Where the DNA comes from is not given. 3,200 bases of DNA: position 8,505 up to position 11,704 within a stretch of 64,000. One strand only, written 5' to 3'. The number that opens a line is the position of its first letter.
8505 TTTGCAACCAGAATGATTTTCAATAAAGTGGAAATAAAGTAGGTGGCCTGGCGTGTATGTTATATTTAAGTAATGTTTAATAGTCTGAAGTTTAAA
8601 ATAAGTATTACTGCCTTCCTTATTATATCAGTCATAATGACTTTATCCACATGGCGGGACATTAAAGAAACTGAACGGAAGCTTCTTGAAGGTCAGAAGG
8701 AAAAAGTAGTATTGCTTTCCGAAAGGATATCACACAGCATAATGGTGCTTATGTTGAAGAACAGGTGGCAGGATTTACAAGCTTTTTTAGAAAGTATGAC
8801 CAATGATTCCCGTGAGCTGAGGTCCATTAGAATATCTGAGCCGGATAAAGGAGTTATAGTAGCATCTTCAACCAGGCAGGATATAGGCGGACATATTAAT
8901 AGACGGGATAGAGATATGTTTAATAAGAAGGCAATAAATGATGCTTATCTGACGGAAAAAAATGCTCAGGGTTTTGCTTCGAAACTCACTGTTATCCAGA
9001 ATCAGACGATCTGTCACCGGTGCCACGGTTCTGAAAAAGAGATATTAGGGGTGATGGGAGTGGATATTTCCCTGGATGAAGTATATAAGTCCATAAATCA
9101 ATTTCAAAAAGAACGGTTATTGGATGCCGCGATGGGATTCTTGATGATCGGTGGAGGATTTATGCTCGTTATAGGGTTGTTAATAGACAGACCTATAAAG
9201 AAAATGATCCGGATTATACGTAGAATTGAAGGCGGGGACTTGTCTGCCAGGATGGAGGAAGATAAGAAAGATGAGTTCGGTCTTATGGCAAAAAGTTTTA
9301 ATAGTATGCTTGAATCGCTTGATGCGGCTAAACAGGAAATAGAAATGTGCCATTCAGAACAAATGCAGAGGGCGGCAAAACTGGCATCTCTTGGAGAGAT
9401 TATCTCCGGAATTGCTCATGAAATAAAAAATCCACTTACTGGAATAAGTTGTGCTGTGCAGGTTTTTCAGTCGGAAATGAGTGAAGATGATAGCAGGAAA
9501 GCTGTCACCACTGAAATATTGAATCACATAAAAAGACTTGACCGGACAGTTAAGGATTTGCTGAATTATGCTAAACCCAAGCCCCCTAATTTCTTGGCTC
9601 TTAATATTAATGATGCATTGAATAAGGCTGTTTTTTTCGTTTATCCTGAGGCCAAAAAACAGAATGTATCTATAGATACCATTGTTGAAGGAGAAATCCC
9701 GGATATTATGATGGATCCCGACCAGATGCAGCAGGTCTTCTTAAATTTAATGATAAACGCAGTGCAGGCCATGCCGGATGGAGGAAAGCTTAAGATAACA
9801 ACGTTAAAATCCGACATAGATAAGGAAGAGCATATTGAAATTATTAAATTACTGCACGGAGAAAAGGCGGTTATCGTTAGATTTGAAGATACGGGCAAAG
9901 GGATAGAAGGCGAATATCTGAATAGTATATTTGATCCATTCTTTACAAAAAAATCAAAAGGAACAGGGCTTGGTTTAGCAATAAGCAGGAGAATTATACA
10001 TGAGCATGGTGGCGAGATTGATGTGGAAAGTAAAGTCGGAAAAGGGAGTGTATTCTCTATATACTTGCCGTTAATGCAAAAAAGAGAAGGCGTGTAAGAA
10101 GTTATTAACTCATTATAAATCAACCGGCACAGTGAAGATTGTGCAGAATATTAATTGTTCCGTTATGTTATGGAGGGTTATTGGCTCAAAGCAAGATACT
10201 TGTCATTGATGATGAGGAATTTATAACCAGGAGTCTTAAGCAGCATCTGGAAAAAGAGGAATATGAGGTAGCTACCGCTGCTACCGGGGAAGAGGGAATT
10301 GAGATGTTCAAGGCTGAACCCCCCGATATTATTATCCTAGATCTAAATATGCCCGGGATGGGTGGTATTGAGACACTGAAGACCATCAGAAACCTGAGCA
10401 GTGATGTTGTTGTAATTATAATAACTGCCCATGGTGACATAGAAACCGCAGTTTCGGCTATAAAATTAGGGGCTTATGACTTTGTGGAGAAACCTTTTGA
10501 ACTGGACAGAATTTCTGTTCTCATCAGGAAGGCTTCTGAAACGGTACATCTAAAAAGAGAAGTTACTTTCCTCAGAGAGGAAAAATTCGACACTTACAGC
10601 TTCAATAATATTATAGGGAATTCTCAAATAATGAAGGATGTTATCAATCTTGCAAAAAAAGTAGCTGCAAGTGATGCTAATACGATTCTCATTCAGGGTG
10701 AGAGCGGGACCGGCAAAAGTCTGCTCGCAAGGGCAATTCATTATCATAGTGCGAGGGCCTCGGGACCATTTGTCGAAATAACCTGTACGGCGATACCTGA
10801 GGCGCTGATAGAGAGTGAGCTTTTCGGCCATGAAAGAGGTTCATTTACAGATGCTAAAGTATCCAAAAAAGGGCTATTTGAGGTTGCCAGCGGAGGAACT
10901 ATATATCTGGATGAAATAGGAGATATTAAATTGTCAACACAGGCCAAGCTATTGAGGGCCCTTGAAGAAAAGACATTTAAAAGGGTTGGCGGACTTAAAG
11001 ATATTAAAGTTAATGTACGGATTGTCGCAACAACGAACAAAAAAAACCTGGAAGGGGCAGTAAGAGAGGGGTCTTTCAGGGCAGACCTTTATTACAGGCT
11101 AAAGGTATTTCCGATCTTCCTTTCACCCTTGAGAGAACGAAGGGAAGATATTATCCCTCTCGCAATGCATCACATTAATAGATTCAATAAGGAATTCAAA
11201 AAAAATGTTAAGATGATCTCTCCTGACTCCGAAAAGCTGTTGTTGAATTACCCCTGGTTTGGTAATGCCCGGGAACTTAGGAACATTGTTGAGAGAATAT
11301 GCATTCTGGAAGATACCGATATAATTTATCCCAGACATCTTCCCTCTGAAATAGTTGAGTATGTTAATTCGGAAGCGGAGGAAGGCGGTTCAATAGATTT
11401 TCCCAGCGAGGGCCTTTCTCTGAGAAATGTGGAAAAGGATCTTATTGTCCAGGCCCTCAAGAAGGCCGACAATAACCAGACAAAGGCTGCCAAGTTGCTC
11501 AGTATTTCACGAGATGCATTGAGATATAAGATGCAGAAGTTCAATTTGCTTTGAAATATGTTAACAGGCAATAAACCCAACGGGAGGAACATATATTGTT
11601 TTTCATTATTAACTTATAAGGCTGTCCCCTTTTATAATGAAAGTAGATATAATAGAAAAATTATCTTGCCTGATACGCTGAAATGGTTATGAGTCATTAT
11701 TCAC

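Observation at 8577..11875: Haem-c sensor kinase + sigma54 activator placed between the Cbc-like operon and sigma54 promoters of the OmcS-like genes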

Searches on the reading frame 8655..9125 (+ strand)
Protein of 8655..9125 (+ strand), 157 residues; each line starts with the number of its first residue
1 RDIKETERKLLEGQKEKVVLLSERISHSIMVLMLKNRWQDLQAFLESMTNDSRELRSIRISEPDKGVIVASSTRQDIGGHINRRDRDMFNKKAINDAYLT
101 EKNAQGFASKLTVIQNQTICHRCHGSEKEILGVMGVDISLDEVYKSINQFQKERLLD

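Call 13: search_solved_structures(query=window:8655-9125:+, max_evalue=10, show_alignments=3)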
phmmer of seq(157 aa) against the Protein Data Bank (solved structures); distinct sequences matched with E-value up to 10: 2.
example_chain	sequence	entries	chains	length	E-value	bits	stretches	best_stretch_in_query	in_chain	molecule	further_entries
3qc7_A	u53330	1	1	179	0.83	12.9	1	67-137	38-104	Head fiber protein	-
6qvk_1e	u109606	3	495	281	0.93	12.7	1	55-137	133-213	Capsid fiber protein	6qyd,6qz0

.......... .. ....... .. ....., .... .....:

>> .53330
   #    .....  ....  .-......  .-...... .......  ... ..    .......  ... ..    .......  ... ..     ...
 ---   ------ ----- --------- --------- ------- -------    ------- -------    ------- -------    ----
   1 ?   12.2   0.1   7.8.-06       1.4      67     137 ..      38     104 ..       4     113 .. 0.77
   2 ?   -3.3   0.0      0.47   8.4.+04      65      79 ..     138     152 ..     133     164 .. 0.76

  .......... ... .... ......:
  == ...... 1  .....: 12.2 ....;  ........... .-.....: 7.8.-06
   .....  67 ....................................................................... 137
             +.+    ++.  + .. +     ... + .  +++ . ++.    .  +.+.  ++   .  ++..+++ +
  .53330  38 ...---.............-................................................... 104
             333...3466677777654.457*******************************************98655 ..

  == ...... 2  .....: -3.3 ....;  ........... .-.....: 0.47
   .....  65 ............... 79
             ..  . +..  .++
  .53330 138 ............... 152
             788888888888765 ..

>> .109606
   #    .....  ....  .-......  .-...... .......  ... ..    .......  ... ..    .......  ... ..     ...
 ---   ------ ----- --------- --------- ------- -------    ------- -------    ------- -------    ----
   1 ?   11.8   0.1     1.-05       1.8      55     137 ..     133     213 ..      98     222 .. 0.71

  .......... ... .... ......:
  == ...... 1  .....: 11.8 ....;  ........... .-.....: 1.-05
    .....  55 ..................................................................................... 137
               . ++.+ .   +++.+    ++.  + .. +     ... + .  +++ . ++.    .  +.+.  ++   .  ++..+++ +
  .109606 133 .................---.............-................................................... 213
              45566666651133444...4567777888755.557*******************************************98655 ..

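Call 33: search_solved_structures(query=A2, max_evalue=10, show_alignments=3)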
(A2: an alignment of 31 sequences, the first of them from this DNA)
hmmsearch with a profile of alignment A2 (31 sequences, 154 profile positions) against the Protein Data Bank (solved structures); distinct sequences matched with E-value up to 10: 16.
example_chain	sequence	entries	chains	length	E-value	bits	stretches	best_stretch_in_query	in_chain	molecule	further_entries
3b42_A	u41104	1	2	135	4.7e-15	59.1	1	12-143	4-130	Methyl-accepting chemotaxis protein, putative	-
3b47_A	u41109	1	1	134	6.9e-11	45.5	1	11-142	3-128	Methyl-accepting chemotaxis protein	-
9l08_A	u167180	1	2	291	0.0001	25.5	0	99-131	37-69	Covalently Connected Cytochrome c555 trimer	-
5is1_A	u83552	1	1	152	0.00024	24.3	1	16-92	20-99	Histidine kinase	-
4ywz_A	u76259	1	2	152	0.00025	24.2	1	11-92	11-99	Sensor protein kinase WalK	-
7dud_A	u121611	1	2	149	0.00054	23.2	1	9-92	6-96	Sensor protein kinase WalK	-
2j80_A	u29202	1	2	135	0.36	14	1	13-99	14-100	SENSOR KINASE CITA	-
2v9a_A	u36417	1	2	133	0.43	13.7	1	16-99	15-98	SENSOR KINASE CITA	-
1p0z_A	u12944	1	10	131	0.47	13.6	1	27-100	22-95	Sensor kinase citA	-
5b82_A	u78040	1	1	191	0.54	13.4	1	83-128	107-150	Tll0287 protein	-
4zn1_B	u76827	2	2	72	0.8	12.8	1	96-135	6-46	Transcription elongation factor Spt4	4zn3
2b95_A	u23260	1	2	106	1.1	12.3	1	37-79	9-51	Dynein light chain 2A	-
1j5a_M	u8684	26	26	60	2.6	11.2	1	95-126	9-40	RIBOSOMAL PROTEIN L32 | 50S ribosomal protein L32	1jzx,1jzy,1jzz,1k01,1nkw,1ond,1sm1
4v49_BZ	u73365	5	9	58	3.1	10.9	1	95-126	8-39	50S ribosomal protein L32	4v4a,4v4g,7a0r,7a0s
1nwx_Z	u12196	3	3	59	3.2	10.9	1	95-126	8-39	ribosomal protein L32 | 50S ribosomal protein L32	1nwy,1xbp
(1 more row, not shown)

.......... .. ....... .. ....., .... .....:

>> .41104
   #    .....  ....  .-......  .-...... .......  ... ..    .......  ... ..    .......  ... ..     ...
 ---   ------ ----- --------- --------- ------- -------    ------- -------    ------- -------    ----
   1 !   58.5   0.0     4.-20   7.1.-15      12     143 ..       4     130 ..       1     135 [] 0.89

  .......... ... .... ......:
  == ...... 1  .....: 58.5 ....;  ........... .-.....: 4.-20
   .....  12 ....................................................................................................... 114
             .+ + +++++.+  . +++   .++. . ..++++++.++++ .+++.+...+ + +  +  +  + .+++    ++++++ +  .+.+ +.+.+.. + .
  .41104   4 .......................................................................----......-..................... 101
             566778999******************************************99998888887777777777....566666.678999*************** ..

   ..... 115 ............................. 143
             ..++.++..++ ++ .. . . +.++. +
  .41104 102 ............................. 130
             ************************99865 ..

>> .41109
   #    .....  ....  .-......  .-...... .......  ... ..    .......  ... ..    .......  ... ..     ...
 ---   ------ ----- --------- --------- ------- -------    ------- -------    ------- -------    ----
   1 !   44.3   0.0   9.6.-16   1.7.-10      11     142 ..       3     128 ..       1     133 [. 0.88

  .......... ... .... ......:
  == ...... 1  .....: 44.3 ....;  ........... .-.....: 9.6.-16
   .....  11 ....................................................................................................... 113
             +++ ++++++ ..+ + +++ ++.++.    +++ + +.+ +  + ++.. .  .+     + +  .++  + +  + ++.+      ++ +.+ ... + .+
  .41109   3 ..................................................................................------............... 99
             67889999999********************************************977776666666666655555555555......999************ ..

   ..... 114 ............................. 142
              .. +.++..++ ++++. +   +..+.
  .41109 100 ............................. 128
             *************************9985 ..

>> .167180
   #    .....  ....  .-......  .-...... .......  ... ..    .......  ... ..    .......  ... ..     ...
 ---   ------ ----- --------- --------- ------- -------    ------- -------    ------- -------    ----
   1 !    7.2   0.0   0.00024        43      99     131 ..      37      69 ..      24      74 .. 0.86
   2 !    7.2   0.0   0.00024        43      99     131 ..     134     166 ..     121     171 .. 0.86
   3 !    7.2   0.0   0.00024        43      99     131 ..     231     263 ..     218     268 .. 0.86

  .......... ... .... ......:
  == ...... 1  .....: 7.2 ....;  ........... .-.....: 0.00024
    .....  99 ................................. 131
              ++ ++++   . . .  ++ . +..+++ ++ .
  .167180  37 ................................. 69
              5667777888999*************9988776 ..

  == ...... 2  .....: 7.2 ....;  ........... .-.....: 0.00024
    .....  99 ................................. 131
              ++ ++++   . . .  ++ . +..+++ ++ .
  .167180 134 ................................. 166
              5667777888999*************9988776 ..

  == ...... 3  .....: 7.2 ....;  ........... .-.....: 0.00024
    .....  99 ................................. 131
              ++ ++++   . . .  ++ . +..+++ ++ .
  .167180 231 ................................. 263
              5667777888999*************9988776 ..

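Call 51: predict_structure(alignment_id=A2)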
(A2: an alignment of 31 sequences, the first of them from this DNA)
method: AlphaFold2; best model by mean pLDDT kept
length: 156 residues; sequences in the alignment: 31
mean_pLDDT: 95.5   pTM: 0.89
mean pLDDT of the five models: 95.5, 95.2, 95.3, 94.4, 94.3
residues with pLDDT >= 90: 146; 70-90: 10; 50-70: 0; < 50: 0
segments of 3 or more residues with pLDDT < 50: none
pLDDT, mean of each block of 10 residues (from residue 1): 92 98 96 93 97 96 97 98 95 93 96 95 95 98 96 90
secondary structure, 60 per line:
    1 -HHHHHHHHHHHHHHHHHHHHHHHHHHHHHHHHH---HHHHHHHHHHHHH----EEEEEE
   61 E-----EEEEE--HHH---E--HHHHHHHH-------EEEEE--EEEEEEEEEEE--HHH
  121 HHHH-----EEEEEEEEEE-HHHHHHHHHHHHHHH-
elements in order: H2-34 H38-50 E55-61 E67-71 H83-90 E98-102 E105-115 H118-124 E130-139 H141-155

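Call 57: fold_search(model_id=the predicted structure, library=pdb)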
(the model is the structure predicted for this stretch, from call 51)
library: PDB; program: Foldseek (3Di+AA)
matches with E <= 10: 586; with E <= 0.001: 10
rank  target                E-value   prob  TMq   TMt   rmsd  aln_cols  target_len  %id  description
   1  7dud_A                4.4e-06  1.00  0.66  0.70   3.8       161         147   19  Crystal Structure of erWalK (released 2022-01-19)
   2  4ywz_A                5.4e-06  1.00  0.67  0.70   3.5       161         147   19  Crystal structure of the extracellular receptor domain of the essential sensor kinase WalK from Staphylococcus aureus (released 2016-03-30)
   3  4ywz_B                6.1e-06  1.00  0.66  0.70   3.5       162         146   17  Crystal structure of the extracellular receptor domain of the essential sensor kinase WalK from Staphylococcus aureus (released 2016-03-30)
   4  3b42_B                3.3e-05  1.00  0.41  0.48  14.0       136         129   18  Periplasmic sensor domain of chemotaxis protein GSU0935 (released 2008-04-08)
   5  9a5d_A                3.7e-05  1.00  0.68  0.20   3.9       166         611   14  Integrative model of WALK-YYCH by crosslinking MS and deep learning (released 2024-09-18)
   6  4jgo_B                2.3e-04  1.00  0.54  0.43   5.6       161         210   16  The crystal structure of sporulation kinase d sensor domain from Bacillus subtilis subsp. (released 2013-05-15)
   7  4jgp_B                2.3e-04  1.00  0.52  0.41   5.9       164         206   18  The crystal structure of sporulation kinase D sensor domain from Bacillus subtilis subsp in complex with pyruvate at 2 (released 2013-05-15)
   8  4jgo_A                3.5e-04  1.00  0.52  0.41   5.9       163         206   18  The crystal structure of sporulation kinase d sensor domain from Bacillus subtilis subsp. (released 2013-05-15)
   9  4jgq_B                5.1e-04  1.00  0.52  0.42   5.9       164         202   17  The crystal structure of sporulation kinase D mutant sensor domain, r131a, from Bacillus subtilis subsp in co-crystall (released 2013-05-15)
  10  4jgq_A                6.1e-04  1.00  0.52  0.42   6.0       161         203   17  The crystal structure of sporulation kinase D mutant sensor domain, r131a, from Bacillus subtilis subsp in co-crystall (released 2013-05-15)
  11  4jgr_A                1.1e-03  1.00  0.51  0.41   6.0       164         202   18  The crystal structure of sporulation kinase D mutant sensor domain, R131A, from Bacillus subtilis subsp at 2.4A resolu (released 2013-05-15)
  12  3lif_A                1.5e-03  0.99  0.43  0.29  11.7       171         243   12  Crystal Structure of the extracellular domain of the putative histidine kinase rpHK1S-Z16 (released 2010-05-05)
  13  9a65_B                1.7e-03  0.99  0.45  0.13  10.8       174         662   12  Integrative model of YVAQ-MCPB by crosslinking MS and deep learning (released 2024-09-18)
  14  3b42_A                1.9e-03  1.00  0.42  0.51  14.0       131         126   17  Periplasmic sensor domain of chemotaxis protein GSU0935 (released 2008-04-08)
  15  2j80_B                2.7e-03  1.00  0.55  0.66   4.1       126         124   16  Structure of Citrate-bound Periplasmic Domain of Sensor Histidine Kinase CitA (released 2007-10-23)
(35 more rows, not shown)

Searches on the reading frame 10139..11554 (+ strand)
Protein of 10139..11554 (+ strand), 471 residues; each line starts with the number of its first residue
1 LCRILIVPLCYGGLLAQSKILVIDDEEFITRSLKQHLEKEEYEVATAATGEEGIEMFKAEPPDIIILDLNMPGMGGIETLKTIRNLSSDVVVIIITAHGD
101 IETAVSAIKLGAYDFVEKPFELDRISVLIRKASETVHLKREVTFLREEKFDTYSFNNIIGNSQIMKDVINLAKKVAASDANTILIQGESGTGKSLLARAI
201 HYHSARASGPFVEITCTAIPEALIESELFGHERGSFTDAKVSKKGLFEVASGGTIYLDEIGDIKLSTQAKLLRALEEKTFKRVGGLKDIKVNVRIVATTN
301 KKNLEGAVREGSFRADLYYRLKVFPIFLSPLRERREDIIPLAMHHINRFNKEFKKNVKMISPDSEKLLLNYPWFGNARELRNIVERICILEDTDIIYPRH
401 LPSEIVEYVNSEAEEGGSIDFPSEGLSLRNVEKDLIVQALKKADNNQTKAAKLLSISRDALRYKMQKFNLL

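Call 6: search_protein_families(library=pfam, proteins=[window:10139-11554:+], max_evalue=0.01)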
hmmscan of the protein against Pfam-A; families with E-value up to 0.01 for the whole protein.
window:10139-11554:+ (471 aa): 21 families
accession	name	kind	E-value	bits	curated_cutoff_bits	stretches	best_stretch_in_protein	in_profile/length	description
PF00158.32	Sigma54_activat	-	6.6e-66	221.6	20.2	1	158-326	1-167/168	Sigma-54 interaction domain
PF00072.30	Response_reg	-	5.8e-34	117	30.2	1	20-128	1-109/111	Response regulator receiver domain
PF25601.1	AAA_lid_14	-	1.4e-24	86.2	27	1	332-414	1-83/87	AAA+ ATPase lid domain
PF14532.12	Sigma54_activ_2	-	3.3e-15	57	25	1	159-331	1-138/138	Sigma-54 interaction domain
PF02954.25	HTH_8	-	3.4e-15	55.9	22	1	427-468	1-42/42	Bacterial regulatory protein, Fis family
PF07728.20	AAA_5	-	3.7e-11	43.6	22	1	183-304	2-126/139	AAA domain (dynein-related subfamily)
PF13191.12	AAA_16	-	1e-06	29.8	32.6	1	165-223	9-78/167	AAA ATPase domain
PF05673.19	DUF815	-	1.2e-06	28.3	23.8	1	148-216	20-89/249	Protein of unknown function (DUF815)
PF00004.35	AAA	-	1.4e-06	29.3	21.2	1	183-309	1-119/131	ATPase family associated with various cellular activities (AAA)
PF01078.27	Mg_chelatase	-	9.6e-05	22.3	20.3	0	171-201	13-43/207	Magnesium chelatase, subunit ChlI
PF07726.17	AAA_3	-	0.00012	22.4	27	1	183-307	2-118/131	ATPase family associated with various cellular activities (AAA)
PF07724.20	AAA_2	-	0.00087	19.8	27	1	182-302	5-126/166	AAA domain (Cdc48 subfamily)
PF23198.2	PDE8A_N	-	0.0019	18.6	29.6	1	20-99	13-95/147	PDE8A-like, N-terminal domain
PF06745.19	ATPase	-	0.0022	17.8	26.6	1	180-226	19-66/231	KaiC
PF20720.3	nSTAND3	-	0.0033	17.6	27.2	0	178-213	15-50/155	Novel STAND NTPase 3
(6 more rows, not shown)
